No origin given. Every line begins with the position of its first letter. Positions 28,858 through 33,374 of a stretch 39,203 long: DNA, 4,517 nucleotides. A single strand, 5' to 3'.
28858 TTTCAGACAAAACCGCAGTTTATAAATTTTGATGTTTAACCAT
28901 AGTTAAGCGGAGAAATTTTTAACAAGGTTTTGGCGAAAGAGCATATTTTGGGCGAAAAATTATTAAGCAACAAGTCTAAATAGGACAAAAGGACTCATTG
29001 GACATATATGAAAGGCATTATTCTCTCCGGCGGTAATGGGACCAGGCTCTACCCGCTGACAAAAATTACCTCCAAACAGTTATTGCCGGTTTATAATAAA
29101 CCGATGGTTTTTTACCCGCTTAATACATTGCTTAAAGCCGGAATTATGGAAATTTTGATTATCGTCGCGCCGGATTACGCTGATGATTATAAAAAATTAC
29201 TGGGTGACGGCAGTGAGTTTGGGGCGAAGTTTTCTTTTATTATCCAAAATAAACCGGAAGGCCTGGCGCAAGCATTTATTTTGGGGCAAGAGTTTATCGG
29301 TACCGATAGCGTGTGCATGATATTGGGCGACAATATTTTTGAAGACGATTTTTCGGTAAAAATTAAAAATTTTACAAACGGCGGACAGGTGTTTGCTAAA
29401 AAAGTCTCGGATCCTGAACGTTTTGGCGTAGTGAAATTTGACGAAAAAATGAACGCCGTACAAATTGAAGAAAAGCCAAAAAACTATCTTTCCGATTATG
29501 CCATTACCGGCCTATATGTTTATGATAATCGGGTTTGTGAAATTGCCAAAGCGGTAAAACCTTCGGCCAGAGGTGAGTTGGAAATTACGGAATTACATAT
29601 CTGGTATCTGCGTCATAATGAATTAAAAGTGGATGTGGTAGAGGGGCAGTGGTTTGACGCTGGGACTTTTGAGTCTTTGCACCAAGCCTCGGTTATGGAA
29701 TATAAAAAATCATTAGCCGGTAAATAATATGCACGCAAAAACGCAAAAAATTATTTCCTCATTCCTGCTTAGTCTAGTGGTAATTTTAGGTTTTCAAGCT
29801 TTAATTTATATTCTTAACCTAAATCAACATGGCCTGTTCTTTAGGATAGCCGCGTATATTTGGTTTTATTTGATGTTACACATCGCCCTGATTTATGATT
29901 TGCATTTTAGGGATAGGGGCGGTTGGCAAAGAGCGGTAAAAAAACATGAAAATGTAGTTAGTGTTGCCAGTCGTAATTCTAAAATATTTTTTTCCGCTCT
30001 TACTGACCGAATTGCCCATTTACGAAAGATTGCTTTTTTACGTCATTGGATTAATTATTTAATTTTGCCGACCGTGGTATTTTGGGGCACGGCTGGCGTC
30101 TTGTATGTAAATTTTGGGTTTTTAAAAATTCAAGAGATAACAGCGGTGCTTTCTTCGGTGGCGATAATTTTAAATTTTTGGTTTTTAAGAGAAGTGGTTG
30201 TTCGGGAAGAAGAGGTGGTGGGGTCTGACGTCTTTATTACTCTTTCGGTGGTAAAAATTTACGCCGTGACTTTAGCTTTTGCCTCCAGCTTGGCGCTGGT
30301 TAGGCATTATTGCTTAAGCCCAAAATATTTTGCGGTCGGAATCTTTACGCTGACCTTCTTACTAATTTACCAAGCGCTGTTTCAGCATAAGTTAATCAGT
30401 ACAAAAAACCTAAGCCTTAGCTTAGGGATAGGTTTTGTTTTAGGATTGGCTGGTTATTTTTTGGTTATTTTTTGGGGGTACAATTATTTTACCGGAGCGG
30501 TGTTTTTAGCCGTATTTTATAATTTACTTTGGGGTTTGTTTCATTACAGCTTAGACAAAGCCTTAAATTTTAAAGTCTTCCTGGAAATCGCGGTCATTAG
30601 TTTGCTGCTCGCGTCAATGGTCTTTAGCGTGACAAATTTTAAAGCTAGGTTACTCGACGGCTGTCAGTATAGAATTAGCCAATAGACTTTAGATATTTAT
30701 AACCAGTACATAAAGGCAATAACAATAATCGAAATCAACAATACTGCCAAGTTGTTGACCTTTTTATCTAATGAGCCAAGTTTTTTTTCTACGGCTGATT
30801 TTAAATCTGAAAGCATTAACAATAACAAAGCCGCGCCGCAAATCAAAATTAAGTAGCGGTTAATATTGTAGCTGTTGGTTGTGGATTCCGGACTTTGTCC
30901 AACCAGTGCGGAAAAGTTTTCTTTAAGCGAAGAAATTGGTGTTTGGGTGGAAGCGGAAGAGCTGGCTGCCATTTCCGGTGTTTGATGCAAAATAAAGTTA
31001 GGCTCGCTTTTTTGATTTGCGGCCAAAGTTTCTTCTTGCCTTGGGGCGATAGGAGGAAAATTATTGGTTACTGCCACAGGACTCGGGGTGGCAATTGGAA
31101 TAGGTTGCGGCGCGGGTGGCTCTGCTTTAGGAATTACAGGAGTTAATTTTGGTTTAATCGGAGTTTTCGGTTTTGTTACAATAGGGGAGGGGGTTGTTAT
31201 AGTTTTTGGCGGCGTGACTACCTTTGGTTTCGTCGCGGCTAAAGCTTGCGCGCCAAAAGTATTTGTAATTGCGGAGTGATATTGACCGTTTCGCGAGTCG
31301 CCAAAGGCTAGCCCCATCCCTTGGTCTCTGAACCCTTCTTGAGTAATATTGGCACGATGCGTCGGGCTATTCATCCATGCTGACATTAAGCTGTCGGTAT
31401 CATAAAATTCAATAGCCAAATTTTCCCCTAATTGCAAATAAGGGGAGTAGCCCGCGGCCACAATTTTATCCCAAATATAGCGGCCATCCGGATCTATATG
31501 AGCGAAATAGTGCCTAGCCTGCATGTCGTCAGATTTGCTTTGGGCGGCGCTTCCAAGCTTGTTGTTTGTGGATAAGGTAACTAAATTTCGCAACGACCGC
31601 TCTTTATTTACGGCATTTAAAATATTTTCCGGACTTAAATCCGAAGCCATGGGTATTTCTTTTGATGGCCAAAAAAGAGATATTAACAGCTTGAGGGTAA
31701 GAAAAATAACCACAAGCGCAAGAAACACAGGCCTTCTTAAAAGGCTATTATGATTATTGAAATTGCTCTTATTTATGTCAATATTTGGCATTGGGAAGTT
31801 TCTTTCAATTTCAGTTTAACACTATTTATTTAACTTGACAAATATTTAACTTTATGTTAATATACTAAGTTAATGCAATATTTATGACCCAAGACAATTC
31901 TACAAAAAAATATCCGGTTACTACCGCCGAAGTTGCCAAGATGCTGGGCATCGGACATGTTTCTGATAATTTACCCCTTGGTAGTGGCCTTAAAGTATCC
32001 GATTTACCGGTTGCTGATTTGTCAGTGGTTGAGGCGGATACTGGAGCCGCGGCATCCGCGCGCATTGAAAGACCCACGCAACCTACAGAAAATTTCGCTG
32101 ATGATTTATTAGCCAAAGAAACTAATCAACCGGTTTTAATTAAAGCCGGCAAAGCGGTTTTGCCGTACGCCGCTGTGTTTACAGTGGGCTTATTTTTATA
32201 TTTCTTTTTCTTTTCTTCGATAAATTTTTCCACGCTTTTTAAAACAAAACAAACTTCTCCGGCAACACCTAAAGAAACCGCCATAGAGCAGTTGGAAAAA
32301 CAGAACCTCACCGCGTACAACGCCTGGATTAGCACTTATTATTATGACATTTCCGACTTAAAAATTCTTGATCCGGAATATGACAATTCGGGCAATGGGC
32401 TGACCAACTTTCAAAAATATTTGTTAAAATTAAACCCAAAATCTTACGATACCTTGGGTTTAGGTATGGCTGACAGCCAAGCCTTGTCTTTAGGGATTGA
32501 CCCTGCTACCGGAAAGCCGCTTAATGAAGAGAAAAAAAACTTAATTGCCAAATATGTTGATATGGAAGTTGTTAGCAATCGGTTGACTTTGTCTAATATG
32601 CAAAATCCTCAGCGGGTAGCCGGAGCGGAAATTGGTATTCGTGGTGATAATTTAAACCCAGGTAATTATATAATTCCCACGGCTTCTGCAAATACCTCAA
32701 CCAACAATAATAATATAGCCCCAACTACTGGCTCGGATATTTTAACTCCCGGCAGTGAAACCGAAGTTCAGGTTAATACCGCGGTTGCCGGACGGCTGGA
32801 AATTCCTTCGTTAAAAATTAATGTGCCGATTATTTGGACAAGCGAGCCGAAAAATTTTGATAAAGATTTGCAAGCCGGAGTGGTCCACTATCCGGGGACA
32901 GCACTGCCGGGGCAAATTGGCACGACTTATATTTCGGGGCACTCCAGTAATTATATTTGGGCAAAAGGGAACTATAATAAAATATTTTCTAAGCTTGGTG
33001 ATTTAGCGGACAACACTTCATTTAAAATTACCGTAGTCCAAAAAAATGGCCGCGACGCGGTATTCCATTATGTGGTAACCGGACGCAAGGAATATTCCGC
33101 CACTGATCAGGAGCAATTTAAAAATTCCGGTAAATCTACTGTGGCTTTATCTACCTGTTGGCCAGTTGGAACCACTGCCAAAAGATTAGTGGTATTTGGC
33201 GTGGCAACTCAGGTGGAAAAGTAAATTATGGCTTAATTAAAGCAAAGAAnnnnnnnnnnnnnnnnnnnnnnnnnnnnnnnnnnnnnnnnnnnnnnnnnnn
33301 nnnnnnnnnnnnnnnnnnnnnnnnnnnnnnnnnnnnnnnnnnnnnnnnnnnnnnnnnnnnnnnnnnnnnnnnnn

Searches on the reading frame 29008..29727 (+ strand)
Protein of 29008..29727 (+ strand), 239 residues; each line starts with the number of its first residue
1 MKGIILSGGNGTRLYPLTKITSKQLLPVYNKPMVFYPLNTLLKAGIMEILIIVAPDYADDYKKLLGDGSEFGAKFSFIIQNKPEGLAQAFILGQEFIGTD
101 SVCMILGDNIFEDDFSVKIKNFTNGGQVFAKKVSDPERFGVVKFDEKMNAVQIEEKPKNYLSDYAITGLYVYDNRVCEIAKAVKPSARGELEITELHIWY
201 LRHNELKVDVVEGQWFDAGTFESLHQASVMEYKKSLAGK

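Call 22: search_protein_families(library=pfam, proteins=[window:29008-29727:+])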
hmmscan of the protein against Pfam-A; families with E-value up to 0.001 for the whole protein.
window:29008-29727:+ (239 aa): 2 families
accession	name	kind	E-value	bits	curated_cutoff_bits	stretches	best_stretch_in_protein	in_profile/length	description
PF00483.29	NTP_transferase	-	4.4e-59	200.5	21.2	1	2-229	1-240/245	Nucleotidyl transferase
PF12804.13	NTP_transf_3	-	1.9e-07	31.9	27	1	3-111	1-98/160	MobA-like NTP transferase domain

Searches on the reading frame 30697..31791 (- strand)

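Call 22: search_protein_families(library=pfam, proteins=[window:30697-31791:-])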
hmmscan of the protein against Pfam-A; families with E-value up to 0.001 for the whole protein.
window:30697-31791:- (364 aa): 1 family
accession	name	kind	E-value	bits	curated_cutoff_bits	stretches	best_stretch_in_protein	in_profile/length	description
PF00188.32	CAP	-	3.5e-15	57.3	21.1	1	58-169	1-110/117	Cysteine-rich secretory protein family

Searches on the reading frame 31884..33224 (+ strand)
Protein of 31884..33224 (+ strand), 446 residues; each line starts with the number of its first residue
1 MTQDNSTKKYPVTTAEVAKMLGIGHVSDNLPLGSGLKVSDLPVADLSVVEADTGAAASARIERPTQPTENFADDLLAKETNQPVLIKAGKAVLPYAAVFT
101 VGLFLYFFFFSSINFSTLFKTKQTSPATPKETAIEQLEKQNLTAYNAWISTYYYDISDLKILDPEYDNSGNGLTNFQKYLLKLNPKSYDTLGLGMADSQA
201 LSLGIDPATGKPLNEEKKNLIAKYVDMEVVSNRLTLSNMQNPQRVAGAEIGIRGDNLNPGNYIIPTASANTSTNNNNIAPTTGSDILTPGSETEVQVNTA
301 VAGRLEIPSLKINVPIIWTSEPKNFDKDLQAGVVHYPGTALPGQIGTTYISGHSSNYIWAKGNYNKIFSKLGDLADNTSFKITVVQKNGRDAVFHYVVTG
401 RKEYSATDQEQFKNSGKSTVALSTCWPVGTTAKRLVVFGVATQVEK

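Call 22: search_protein_families(library=pfam, proteins=[window:31884-33224:+])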
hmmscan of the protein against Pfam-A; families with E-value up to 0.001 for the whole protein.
window:31884-33224:+ (446 aa): 1 family
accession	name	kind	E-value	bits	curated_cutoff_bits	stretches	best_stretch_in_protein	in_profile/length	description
PF04203.18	Sortase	-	1.3e-19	70.6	26.6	1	305-440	1-123/125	Sortase domain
